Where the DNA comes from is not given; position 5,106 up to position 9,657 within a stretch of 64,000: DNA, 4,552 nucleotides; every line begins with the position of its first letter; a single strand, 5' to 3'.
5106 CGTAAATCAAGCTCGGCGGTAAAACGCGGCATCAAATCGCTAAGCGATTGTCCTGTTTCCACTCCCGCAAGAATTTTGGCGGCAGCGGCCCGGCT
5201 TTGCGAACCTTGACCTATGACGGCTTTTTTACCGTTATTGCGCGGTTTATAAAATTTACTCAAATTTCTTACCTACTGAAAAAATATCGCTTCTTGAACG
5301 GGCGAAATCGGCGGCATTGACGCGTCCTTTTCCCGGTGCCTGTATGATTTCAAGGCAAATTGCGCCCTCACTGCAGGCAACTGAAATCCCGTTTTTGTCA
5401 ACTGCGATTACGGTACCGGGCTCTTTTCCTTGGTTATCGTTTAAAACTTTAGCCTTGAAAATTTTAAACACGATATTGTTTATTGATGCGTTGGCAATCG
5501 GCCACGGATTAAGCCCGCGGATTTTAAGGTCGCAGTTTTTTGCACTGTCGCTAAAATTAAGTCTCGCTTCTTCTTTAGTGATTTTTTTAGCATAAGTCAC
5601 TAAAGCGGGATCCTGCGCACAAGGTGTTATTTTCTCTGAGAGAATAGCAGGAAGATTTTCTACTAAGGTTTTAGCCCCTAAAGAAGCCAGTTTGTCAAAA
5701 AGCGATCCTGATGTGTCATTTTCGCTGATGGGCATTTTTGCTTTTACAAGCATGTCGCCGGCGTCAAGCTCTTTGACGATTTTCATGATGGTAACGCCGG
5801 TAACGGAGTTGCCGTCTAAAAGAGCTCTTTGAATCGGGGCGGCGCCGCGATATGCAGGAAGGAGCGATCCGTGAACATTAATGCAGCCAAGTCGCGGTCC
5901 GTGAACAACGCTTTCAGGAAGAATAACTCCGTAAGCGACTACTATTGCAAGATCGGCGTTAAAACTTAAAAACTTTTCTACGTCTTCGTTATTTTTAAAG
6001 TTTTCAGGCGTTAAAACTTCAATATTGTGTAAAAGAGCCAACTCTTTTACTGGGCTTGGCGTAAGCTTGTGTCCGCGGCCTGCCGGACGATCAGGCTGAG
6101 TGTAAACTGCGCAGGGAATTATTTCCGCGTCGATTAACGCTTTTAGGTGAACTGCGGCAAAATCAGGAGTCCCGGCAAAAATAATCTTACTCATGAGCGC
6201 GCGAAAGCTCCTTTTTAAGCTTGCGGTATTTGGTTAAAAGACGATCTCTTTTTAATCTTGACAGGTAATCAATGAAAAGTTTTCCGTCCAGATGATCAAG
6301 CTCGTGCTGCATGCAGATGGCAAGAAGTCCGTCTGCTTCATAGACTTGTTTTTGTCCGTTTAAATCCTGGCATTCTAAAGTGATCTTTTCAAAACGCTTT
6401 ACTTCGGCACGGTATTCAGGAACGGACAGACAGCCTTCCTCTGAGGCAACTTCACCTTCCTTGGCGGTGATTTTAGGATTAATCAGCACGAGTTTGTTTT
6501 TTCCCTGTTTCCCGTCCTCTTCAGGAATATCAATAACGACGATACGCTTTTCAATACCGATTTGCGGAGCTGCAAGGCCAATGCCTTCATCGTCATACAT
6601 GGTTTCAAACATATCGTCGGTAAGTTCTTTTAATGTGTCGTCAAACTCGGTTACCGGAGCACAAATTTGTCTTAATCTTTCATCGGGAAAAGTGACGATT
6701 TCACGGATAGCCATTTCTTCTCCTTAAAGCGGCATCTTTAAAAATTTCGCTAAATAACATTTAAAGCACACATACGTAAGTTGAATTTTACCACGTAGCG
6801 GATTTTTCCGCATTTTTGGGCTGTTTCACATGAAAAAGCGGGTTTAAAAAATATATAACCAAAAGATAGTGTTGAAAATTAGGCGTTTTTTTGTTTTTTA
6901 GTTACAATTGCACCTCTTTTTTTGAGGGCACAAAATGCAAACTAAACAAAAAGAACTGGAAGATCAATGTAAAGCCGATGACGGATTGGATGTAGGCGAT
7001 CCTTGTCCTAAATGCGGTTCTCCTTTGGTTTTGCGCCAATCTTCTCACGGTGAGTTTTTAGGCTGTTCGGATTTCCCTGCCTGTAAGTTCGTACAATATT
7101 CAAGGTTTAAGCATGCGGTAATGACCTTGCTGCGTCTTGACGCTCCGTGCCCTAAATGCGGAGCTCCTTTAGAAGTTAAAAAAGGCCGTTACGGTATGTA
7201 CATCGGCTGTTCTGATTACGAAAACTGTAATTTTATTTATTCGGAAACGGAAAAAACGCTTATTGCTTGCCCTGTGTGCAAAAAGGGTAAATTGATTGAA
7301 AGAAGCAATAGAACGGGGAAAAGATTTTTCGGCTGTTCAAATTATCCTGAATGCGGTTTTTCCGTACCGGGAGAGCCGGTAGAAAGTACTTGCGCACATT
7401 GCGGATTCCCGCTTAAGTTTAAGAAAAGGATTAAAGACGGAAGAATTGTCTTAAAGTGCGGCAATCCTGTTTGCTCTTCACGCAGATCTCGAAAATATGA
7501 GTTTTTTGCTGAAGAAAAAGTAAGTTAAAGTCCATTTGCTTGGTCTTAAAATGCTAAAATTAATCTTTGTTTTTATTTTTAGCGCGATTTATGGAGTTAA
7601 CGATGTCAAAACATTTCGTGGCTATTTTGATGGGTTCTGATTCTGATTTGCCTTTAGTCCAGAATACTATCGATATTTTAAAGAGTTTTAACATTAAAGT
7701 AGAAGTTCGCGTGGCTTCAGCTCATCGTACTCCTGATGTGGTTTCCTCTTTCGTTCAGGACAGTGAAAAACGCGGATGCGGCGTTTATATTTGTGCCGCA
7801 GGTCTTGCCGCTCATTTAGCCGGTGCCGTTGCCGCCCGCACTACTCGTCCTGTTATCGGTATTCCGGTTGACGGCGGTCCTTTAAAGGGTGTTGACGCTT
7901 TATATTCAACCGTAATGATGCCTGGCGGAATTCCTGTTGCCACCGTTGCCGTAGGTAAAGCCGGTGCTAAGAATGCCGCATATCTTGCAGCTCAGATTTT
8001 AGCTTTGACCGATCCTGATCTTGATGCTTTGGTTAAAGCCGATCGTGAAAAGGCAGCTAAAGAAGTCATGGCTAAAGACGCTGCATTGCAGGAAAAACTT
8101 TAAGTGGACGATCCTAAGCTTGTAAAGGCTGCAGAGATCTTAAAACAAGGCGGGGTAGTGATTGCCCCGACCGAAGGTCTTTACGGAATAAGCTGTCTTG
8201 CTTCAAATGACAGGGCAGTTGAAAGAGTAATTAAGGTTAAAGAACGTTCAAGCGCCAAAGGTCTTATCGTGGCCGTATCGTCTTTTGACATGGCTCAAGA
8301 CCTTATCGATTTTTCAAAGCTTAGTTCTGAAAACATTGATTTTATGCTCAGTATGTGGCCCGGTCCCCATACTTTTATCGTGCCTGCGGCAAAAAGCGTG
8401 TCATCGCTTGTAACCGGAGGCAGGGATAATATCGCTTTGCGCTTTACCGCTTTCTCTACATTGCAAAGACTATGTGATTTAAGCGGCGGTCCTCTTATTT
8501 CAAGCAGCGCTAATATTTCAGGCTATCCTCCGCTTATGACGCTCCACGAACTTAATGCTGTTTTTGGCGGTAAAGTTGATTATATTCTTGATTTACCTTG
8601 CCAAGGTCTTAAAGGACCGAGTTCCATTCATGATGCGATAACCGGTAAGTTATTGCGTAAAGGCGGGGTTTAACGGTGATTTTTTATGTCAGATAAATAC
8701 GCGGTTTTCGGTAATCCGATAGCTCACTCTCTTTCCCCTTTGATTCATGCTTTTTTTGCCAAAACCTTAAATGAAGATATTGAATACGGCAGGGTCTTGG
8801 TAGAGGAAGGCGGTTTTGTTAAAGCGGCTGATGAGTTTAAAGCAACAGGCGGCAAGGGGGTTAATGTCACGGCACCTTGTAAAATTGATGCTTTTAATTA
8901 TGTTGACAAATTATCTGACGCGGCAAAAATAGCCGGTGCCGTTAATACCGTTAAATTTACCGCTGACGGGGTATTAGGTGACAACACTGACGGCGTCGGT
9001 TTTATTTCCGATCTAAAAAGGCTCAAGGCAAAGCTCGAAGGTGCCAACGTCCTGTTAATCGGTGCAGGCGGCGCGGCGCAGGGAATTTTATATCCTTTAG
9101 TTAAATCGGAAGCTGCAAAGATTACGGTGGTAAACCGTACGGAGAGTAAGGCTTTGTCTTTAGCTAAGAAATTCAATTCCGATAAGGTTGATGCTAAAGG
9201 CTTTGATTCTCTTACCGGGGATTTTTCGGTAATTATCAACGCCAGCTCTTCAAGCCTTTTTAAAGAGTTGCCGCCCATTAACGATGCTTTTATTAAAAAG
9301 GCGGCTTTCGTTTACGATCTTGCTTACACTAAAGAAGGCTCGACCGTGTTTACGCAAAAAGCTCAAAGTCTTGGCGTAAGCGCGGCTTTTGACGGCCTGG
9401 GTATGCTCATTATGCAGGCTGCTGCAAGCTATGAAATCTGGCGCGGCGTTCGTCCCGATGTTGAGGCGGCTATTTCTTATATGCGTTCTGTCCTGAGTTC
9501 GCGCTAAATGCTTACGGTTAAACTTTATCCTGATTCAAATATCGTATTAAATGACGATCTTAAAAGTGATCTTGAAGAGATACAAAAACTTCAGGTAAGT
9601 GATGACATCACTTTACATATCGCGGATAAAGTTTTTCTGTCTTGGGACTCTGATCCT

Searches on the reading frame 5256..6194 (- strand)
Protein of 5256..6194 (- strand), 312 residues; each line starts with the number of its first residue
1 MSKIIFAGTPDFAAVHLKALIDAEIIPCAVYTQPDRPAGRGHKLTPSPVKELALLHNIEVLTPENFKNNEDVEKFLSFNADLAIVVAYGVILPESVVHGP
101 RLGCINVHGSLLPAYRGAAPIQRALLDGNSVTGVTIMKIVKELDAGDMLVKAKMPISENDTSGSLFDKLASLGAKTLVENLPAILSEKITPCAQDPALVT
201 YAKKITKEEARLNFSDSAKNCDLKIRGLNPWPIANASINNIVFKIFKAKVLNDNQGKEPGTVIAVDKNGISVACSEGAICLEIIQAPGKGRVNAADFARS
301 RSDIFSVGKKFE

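Call 53: search_protein_families(library=pfam, proteins=[window:5256-6194:-], max_evalue=1e-8)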
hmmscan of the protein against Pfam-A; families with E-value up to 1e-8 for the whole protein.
window:5256-6194:- (312 aa): 2 families
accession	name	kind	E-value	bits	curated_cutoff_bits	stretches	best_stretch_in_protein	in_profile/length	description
PF00551.24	Formyl_trans_N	-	2e-41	142.2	26.1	1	3-180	2-180/181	Formyl transferase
PF02911.23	Formyl_trans_C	-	1.2e-25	90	21.1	1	204-301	1-99/100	Formyl transferase, C-terminal domain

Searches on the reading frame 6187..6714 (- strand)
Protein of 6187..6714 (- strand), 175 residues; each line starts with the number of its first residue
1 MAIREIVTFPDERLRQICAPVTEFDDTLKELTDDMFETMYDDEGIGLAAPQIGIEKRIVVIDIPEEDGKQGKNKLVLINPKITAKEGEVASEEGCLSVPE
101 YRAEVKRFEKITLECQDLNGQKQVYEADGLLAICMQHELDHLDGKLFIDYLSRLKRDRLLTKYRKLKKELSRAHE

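Call 53: search_protein_families(library=pfam, proteins=[window:6187-6714:-], max_evalue=1e-8)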
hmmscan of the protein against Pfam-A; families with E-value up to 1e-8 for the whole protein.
window:6187-6714:- (175 aa): 1 family
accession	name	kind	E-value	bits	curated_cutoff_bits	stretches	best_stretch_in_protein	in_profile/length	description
PF01327.26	Pep_deformylase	-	3.3e-59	199.4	22.8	1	3-156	1-155/156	Polypeptide deformylase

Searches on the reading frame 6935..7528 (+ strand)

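Call 53: search_protein_families(library=pfam, proteins=[window:6935-7528:+], max_evalue=1e-8)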
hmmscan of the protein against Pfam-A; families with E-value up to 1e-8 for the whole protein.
window:6935-7528:+ (197 aa): 1 family
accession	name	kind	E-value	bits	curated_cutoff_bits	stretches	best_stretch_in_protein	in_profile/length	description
PF01396.24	Zn_ribbon_Top1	-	6.9e-34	115.8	32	3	24-53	4-33/39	Topoisomerase DNA binding C4 zinc finger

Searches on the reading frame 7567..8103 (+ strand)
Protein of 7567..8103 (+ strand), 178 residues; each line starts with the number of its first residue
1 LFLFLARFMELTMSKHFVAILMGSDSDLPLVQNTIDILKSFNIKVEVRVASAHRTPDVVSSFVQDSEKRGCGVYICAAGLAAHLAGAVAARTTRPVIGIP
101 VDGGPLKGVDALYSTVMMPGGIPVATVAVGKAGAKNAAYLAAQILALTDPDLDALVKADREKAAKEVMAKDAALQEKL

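Call 53: search_protein_families(library=pfam, proteins=[window:7567-8103:+], max_evalue=1e-8)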
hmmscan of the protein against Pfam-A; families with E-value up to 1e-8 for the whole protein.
window:7567-8103:+ (178 aa): 1 family
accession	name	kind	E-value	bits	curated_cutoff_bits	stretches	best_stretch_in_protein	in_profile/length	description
PF00731.26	AIRC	-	3.3e-56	189.4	30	1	18-165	2-147/148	AIR carboxylase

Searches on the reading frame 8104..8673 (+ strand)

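Call 53: search_protein_families(library=pfam, proteins=[window:8104-8673:+], max_evalue=1e-8)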
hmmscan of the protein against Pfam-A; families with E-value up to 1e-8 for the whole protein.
window:8104-8673:+ (189 aa): 1 family
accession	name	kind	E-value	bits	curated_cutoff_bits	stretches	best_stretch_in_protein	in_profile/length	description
PF01300.24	Sua5_yciO_yrdC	-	9.9e-44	149.4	25.1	1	11-187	1-178/178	Telomere recombination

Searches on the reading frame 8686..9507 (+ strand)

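Call 53: search_protein_families(library=pfam, proteins=[window:8686-9507:+], max_evalue=1e-8)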
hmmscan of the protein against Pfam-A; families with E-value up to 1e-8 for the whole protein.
window:8686-9507:+ (273 aa): 3 families
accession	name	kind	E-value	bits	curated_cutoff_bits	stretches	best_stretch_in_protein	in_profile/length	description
PF08501.16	Shikimate_dh_N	-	2e-23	82.8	27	1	7-89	1-83/83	Shikimate dehydrogenase substrate binding domain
PF01488.26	Shikimate_DH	-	1.6e-12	48.1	24.3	1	114-190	7-86/138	Shikimate / quinate 5-dehydrogenase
PF18317.6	SDH_C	-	6.1e-09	35.9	25.8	0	237-261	1-25/31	Shikimate 5'-dehydrogenase C-terminal domain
